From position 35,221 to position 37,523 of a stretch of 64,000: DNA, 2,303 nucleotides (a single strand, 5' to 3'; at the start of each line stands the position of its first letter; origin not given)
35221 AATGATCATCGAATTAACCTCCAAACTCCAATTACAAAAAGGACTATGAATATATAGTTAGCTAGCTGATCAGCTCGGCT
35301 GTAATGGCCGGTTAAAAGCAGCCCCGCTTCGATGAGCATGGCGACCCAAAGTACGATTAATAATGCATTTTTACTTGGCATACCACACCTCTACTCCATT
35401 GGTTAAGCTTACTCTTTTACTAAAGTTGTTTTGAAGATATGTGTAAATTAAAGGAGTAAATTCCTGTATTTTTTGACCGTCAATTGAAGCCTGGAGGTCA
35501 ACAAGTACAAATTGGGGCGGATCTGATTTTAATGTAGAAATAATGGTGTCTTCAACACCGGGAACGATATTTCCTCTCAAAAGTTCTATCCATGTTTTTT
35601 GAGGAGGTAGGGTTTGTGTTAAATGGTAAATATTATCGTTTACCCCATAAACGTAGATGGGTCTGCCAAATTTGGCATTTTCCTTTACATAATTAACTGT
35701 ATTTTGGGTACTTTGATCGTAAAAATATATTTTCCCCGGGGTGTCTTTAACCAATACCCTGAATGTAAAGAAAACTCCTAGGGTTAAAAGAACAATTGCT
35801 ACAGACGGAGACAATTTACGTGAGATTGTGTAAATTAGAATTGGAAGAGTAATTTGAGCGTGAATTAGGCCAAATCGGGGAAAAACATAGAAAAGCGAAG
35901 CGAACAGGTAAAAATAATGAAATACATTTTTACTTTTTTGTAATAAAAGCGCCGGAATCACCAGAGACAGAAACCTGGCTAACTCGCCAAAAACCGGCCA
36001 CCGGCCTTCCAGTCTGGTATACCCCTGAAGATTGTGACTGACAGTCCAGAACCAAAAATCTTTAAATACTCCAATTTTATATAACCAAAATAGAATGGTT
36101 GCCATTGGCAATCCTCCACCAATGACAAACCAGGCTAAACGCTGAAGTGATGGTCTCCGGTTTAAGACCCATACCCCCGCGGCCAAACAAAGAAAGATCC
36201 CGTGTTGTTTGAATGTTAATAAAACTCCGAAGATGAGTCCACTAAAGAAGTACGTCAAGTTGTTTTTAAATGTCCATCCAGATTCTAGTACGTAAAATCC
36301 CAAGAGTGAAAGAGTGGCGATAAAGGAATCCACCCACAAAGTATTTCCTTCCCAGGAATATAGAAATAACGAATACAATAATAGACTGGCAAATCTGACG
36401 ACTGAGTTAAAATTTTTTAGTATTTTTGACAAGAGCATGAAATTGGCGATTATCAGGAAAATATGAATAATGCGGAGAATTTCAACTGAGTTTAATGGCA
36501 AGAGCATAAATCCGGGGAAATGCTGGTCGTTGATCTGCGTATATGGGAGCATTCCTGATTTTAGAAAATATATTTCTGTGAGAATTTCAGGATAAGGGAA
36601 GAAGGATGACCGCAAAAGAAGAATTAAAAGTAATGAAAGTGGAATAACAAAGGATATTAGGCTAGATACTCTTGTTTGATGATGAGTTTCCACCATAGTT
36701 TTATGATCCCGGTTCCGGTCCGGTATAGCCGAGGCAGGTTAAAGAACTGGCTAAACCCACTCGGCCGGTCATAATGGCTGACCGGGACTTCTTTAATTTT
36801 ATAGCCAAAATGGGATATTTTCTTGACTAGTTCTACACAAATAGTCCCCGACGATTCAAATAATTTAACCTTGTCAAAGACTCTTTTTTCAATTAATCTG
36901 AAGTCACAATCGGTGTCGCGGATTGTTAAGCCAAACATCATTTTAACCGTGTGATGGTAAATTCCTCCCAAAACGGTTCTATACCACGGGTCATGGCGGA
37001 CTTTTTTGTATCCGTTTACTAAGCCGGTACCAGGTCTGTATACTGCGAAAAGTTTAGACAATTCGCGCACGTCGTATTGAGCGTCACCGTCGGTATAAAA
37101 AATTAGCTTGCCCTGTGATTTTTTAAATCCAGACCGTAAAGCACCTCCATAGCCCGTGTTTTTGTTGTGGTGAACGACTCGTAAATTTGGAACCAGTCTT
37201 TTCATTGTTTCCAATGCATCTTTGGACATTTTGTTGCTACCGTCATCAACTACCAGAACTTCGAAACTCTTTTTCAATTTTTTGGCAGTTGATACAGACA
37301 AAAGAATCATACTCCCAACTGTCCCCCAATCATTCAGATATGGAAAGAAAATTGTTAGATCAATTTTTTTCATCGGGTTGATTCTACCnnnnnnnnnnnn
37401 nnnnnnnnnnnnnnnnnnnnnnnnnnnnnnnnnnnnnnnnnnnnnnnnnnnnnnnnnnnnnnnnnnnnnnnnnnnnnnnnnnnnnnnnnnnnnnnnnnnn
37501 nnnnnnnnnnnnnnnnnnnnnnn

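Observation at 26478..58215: Recurrent coupled modules: polyprenyl-P-sugar synthase GT2 immediately upstream of a GT-C membrane transferase (at least 3 instances)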

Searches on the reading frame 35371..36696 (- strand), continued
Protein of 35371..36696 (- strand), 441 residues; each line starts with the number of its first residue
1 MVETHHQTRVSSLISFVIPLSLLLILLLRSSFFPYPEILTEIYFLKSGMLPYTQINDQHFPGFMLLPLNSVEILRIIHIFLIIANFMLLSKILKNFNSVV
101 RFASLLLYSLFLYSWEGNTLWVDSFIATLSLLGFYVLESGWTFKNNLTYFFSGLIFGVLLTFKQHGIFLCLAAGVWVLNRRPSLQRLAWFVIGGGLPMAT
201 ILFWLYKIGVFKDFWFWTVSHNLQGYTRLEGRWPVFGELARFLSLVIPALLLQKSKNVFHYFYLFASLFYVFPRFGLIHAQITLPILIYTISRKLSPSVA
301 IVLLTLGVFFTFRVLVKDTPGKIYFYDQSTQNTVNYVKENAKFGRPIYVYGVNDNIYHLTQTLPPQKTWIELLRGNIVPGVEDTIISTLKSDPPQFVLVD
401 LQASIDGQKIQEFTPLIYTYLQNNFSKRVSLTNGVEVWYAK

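Call 86: search_protein_families(library=pfam, proteins=[L012:2968-3726:+, L012:4520-5986:+, L012:3693-4523:+], max_evalue=0.001)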
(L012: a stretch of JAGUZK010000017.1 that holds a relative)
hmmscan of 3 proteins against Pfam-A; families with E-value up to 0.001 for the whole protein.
L012:2968-3726:+ (252 aa): 2 families
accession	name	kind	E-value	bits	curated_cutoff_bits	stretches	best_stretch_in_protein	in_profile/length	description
PF00535.33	Glycos_transf_2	-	6.3e-25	88.5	23.3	1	6-127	1-131/168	Glycosyl transferase family 2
PF13704.12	Glyco_tranf_2_4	-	1.9e-06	28.7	27.5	1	13-85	2-82/98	Glycosyl transferase family 2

L012:4520-5986:+ (488 aa): 1 family
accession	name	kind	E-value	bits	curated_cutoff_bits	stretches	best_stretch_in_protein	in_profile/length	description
PF13231.12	PMT_2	-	3.6e-13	50.5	26.1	1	65-207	1-147/160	Dolichyl-phosphate-mannose-protein mannosyltransferase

L012:3693-4523:+ (276 aa): 0 families

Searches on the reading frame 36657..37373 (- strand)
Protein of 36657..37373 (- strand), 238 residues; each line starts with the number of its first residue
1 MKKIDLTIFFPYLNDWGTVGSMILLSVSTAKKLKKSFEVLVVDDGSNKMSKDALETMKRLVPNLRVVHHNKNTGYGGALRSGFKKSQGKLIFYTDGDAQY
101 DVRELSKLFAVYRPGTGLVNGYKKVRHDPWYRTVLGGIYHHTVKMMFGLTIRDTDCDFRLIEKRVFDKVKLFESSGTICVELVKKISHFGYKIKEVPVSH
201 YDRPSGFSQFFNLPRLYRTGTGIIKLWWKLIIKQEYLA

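Call 5: search_protein_families(library=pfam, proteins=[window:36657-37373:-], max_evalue=0.1)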
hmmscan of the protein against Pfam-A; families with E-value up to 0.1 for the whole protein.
window:36657-37373:- (238 aa): 2 families
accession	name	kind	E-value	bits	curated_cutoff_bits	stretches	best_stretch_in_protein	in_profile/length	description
PF00535.33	Glycos_transf_2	-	8.3e-18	65.3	23.3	1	22-168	12-166/168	Glycosyl transferase family 2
PF10111.15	Glyco_tranf_2_2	-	7.5e-05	22.8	27.3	1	32-107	25-101/276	Glycosyltransferase like family 2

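Call 6: search_protein_families(library=ncbifam, proteins=[window:36657-37373:-], max_evalue=0.1)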
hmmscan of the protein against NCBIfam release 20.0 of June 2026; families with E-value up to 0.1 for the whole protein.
window:36657-37373:- (238 aa): 20 families
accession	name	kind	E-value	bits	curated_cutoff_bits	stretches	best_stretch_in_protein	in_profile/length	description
NF007986.1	PRK10714.1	equivalog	5.8e-18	65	529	1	6-210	8-210/316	undecaprenyl-phosphate 4-deoxy-4-formamido-L-arabinose transferase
NF047588.1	GlcsyltransPgfSStrep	equivalog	4.4e-16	59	500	1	6-210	3-205/308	glycosyltransferase PgfS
TIGR03937.1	PgaC_IcaA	equivalog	1.9e-11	43.5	422.3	1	30-139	67-176/407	poly-beta-1,6-N-acetyl-D-glucosamine synthase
TIGR04182.1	glyco_TIGR04182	equivalog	7.6e-10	38.6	325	1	5-206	1-196/293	S-layer glycoprotein N-glycosyltransferase AglJ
NF041391.1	DPhHxTase_Halo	equivalog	1.5e-09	37.2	375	1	37-203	25-186/213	dolichyl-phosphate hexose transferase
NF041875.1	EPS_EpsD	equivalog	8.9e-09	35.2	370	1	30-113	24-105/325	exopolysaccharide biosynthesis glycosyltransferase EpsD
TIGR03965.1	mycofact_glyco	equivalog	8.4e-08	31.5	280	1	23-119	92-187/467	mycofactocin biosynthesis glycosyltransferase MftF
NF058614.1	PPMAGASynPpgS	equivalog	2.4e-07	30.4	370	1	33-199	22-195/226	polyprenyl-phospho-N-acetylgalactosaminyl synthase PpgS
NF007482.0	PRK10073.1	equivalog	7.7e-07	28.4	423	1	31-101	30-99/334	glycosyltransferase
NF047683.1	TeichurnBiosyTuaG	equivalog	3.1e-06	27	400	1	28-108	27-107/252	teichuronic acid biosynthesis protein TuaG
TIGR03111.1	glyc2_xrt_Gpos1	hypoth_equivalog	6.4e-05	21.9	363.95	1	5-107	50-151/439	TIGR03111 family XrtG-associated glycosyltransferase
NF010496.0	PRK13915.1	equivalog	0.0001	21.5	262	1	6-99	33-128/307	glucosyl-3-phosphoglycerate synthase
TIGR04009.1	wcaE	equivalog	0.00017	21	369.2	1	29-100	26-96/248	colanic acid biosynthesis glycosyltransferase WcaE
TIGR04283.1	glyco_like_mftF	equivalog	0.00036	20.2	182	1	10-176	5-157/221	TIGR04283 family arsenosugar biosynthesis glycosyltransferase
TIGR04242.1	nodulat_NodC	equivalog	0.00072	18.6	550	1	11-111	55-155/395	chitooligosaccharide synthase NodC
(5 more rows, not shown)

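Call 12: search_solved_structures(query=window:36657-37373:-, max_evalue=0.001)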
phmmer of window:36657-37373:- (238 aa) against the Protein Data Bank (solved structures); distinct sequences matched with E-value up to 0.001: 37.
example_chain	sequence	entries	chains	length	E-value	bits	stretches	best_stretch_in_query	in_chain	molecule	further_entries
9hwj_A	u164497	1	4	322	2.7e-16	63.1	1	7-211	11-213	Undecaprenyl-phosphate 4-deoxy-4-formamido-L-arabinose transferase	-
3ugm_A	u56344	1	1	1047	7.7e-16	61.6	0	41-68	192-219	TAL effector AvrBs3/PthA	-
9bhc_C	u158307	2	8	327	1.5e-14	57.4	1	7-211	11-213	Undecaprenyl-phosphate 4-deoxy-4-formamido-L-arabinose transferase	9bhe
8vxh_A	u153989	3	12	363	2e-14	57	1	7-211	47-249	Undecaprenyl-phosphate 4-deoxy-4-formamido-L-arabinose transferase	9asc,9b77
9jo8_A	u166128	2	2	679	4.4e-12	49.3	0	41-68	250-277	TALE repeat protein targeting mitochondiral ND1-L gene. | TALE repeat protein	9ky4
9ld1_A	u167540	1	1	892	6.5e-12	48.8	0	42-107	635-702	inactivate TOD4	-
9lcz_A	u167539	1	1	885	3.5e-11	46.4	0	41-68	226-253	Inactivate TOD6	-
9lcx_A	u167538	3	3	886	3.6e-11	46.4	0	41-68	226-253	Inactivate TOD6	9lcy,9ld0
4osk_A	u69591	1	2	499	2.7e-10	43.5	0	41-68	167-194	Hax3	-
5eke_A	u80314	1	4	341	7.4e-10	42.1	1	4-172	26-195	Uncharacterized glycosyltransferase sll0501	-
5ekp_C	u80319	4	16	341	7.5e-10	42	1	4-172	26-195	Uncharacterized glycosyltransferase sll0501 | Glycosyltransferase sll0501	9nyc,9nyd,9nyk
9nye_A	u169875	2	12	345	7.7e-10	42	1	4-172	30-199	Glycosyltransferase sll0501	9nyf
4osr_A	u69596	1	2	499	9.4e-10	41.7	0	41-68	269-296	Hax3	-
4gjp_A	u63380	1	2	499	9.7e-10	41.7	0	41-68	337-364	Hax3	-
3v6p_A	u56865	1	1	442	1.1e-09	41.5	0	41-68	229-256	dHax3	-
5mlz_A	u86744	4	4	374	1.7e-07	34.4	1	36-209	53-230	Dolichol monophosphate mannose synthase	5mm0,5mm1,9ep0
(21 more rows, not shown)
